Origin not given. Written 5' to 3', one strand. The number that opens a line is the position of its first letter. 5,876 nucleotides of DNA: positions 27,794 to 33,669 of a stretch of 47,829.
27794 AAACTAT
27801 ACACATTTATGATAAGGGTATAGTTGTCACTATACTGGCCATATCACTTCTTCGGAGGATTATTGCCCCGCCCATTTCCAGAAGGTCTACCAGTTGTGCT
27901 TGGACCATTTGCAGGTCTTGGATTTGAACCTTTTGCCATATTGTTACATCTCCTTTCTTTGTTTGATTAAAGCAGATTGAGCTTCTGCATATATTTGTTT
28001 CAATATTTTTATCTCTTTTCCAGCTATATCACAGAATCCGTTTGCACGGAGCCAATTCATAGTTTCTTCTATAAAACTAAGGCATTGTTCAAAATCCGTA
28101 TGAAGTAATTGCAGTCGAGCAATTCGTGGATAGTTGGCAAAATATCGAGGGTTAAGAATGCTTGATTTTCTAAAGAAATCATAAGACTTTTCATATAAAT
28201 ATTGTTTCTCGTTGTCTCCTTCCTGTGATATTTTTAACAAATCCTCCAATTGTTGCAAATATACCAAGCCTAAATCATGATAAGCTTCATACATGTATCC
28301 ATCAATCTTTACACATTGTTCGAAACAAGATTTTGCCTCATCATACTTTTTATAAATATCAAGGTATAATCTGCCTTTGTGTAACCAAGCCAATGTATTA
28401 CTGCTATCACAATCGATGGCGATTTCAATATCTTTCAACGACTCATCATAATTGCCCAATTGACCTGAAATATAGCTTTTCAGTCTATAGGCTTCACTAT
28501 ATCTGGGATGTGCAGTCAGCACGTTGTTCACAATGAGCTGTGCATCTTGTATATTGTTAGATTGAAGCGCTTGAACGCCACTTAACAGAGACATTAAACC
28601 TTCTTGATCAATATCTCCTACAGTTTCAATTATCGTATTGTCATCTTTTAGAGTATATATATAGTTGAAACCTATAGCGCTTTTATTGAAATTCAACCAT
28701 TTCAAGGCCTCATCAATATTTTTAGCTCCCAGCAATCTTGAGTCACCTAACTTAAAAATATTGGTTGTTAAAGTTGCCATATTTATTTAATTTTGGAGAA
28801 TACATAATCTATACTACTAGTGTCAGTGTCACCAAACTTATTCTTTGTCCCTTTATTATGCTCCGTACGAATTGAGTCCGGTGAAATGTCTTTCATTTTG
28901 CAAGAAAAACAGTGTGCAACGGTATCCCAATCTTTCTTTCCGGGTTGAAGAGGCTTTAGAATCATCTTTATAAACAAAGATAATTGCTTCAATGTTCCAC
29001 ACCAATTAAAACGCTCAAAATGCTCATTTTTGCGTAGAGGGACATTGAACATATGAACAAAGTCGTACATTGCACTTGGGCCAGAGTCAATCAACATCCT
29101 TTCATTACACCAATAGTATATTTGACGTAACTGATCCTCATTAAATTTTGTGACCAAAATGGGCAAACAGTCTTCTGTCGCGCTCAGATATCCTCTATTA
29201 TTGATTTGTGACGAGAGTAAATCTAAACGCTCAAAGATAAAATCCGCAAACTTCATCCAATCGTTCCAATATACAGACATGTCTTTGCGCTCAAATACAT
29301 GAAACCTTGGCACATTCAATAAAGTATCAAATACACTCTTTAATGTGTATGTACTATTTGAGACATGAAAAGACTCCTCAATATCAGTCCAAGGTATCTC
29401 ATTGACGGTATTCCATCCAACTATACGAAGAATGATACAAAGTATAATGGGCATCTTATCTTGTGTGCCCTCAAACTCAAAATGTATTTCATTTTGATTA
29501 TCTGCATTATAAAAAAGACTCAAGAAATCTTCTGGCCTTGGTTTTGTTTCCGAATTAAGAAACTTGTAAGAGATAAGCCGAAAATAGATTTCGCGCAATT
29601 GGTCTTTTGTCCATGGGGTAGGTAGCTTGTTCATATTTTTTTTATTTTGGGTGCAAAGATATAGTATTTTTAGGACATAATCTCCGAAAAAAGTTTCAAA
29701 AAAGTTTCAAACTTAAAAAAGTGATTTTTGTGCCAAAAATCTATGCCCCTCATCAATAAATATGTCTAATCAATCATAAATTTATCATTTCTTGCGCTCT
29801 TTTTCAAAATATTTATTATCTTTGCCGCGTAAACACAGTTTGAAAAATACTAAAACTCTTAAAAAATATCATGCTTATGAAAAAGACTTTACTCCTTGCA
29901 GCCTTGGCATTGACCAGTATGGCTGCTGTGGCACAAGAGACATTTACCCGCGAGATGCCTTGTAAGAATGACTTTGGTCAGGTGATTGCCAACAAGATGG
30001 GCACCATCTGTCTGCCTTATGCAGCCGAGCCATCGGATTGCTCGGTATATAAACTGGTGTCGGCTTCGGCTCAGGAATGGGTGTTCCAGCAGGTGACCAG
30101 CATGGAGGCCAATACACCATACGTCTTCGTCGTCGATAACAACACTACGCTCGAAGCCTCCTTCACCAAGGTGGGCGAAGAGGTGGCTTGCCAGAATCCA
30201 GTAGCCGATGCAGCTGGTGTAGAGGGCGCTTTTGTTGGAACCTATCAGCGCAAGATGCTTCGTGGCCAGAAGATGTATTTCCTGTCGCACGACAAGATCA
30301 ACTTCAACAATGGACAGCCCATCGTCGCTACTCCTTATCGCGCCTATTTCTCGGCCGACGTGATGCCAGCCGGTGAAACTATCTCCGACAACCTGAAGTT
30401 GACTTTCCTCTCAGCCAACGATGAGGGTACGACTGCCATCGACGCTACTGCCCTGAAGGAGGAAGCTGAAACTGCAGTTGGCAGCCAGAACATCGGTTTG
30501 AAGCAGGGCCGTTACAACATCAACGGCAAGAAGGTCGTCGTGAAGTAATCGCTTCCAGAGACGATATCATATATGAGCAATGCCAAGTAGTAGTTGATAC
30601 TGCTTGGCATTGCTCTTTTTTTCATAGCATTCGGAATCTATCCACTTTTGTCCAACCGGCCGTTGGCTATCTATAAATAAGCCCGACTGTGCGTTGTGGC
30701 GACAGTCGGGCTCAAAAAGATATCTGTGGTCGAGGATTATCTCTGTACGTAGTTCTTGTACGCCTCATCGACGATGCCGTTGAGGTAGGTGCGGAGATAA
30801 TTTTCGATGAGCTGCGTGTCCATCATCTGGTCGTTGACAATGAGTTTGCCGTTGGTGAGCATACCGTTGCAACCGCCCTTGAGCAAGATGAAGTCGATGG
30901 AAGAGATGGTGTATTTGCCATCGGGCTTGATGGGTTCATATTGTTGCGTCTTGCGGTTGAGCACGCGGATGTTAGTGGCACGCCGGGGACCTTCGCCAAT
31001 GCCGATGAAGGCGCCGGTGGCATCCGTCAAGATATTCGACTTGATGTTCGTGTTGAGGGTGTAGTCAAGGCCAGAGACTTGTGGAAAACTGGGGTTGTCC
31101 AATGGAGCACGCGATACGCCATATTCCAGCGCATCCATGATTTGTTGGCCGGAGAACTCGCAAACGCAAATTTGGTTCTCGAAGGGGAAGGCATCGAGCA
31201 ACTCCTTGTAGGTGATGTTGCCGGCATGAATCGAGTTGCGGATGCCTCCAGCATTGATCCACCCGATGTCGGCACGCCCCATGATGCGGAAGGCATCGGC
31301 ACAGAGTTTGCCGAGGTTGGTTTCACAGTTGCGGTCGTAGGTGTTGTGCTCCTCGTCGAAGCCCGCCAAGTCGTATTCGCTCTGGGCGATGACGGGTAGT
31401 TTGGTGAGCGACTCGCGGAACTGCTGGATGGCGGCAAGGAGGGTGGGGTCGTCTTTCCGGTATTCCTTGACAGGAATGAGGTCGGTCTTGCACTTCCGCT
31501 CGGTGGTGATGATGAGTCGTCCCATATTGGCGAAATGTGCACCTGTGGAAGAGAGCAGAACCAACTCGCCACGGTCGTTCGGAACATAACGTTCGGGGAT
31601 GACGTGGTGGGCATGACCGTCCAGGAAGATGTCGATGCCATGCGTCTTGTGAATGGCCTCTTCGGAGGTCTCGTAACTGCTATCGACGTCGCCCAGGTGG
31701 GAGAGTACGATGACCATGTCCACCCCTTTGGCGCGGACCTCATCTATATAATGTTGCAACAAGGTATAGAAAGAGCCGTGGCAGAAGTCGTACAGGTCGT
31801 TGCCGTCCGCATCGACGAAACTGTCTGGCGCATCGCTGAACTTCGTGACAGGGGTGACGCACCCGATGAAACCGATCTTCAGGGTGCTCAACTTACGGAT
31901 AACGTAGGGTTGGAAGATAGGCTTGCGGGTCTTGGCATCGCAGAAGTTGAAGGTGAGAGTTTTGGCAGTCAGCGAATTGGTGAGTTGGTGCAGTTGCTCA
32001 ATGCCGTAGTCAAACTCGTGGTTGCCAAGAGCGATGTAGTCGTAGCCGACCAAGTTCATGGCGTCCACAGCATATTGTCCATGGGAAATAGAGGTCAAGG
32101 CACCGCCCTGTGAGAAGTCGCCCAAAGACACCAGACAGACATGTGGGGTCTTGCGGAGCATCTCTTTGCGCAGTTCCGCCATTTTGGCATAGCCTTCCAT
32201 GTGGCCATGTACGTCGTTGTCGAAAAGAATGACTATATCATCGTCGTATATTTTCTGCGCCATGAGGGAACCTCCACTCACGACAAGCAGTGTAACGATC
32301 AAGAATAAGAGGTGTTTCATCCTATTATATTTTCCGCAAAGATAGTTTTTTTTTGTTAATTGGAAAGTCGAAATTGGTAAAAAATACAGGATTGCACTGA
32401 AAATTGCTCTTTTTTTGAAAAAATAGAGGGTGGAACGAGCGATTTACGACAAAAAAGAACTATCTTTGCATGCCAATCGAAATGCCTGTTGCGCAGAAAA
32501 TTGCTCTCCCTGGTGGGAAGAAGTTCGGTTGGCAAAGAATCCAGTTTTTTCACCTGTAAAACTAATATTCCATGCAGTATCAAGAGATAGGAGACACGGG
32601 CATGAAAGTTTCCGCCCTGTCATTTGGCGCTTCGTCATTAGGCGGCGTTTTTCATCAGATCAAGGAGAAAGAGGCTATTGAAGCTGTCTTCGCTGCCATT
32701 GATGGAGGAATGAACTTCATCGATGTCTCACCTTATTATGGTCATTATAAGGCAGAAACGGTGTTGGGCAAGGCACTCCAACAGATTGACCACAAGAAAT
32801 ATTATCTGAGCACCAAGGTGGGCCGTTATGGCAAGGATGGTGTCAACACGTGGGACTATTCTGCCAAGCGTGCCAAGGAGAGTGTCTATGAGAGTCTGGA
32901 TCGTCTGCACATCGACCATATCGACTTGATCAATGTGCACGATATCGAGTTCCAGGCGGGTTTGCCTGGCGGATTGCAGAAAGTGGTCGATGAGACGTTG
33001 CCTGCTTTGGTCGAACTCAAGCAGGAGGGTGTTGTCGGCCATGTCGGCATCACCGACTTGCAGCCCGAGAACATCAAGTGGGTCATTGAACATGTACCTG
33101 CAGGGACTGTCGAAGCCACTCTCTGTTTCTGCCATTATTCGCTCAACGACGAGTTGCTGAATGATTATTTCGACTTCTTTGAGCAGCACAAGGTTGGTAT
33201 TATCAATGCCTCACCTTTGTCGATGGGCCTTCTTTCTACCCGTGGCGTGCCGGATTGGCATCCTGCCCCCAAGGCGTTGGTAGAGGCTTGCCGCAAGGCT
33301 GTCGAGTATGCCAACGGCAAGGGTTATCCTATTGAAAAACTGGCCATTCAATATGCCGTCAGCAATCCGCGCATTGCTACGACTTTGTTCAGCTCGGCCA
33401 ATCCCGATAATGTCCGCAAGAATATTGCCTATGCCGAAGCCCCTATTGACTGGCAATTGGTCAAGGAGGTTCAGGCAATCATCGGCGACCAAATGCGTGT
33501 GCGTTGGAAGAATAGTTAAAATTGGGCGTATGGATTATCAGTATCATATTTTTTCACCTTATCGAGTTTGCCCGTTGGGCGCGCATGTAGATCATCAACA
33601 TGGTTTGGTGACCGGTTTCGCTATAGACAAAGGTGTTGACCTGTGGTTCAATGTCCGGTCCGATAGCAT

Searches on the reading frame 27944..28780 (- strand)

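Call 71: search_protein_families(library=pfam, proteins=[window:27944-28780:-], max_evalue=0.001)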
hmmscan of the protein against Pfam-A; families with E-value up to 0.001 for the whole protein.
window:27944-28780:- (278 aa): 8 families
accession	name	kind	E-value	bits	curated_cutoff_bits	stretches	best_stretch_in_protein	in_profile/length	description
PF13431.12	TPR_17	-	2.7e-07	30.8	24.4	0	121-149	5-32/34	Tetratricopeptide repeat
PF13181.12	TPR_8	-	2.1e-06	27.8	25.7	0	131-160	3-31/34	Tetratricopeptide repeat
PF07719.23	TPR_2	-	3.3e-06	27.2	27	0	144-160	15-31/34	Tetratricopeptide repeat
PF00515.34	TPR_1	-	2.8e-05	24.2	27.8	0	143-160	14-31/34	Tetratricopeptide repeat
PF13432.12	TPR_16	-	7.2e-05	23.6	32.7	0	71-127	7-63/65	Tetratricopeptide repeat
PF14559.12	TPR_19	-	0.00027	21.6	25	0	71-114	1-44/68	Tetratricopeptide repeat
PF13428.12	TPR_14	-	0.00046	21.1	23.5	0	131-171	3-42/44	Tetratricopeptide repeat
PF13414.12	TPR_11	-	0.00061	19.9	26.8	0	145-177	9-41/42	TPR repeat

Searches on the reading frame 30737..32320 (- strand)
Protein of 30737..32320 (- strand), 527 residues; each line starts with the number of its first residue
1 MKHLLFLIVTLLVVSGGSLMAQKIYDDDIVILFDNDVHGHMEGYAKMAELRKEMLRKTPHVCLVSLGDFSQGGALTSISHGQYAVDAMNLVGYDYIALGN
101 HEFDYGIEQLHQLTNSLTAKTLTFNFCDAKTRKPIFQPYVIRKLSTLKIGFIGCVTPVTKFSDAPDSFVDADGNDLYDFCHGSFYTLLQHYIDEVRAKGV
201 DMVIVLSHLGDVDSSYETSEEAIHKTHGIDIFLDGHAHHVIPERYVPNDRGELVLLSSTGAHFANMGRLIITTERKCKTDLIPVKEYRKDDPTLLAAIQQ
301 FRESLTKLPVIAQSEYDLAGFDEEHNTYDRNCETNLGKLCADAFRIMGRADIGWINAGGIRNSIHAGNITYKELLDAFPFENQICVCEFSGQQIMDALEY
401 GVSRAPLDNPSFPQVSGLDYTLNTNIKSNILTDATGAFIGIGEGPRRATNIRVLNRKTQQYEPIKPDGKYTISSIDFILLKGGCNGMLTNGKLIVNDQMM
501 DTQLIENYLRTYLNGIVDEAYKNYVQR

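Call 71: search_protein_families(library=pfam, proteins=[window:30737-32320:-], max_evalue=0.001)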
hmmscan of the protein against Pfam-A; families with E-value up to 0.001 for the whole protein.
window:30737-32320:- (527 aa): 3 families
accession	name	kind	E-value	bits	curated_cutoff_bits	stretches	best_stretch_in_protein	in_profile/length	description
PF02872.23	5_nucleotid_C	-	1.3e-30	107.1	23.6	1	329-483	17-150/158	5'-nucleotidase, C-terminal domain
PF00149.33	Metallophos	-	2.4e-09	38.3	21.5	1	31-239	3-190/191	Calcineurin-like phosphoesterase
PF09587.15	PGA_cap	-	4.9e-07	29.9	27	1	82-254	67-244/255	Bacterial capsule synthesis protein PGA_cap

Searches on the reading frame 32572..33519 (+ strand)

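Call 71: search_protein_families(library=pfam, proteins=[window:32572-33519:+], max_evalue=0.001)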
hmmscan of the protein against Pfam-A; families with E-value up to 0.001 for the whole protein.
window:32572-33519:+ (315 aa): 1 family
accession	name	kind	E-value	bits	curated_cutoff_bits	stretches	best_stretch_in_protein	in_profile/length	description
PF00248.27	Aldo_ket_red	-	2.3e-48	165.2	24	1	16-303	2-289/291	Aldo/keto reductase family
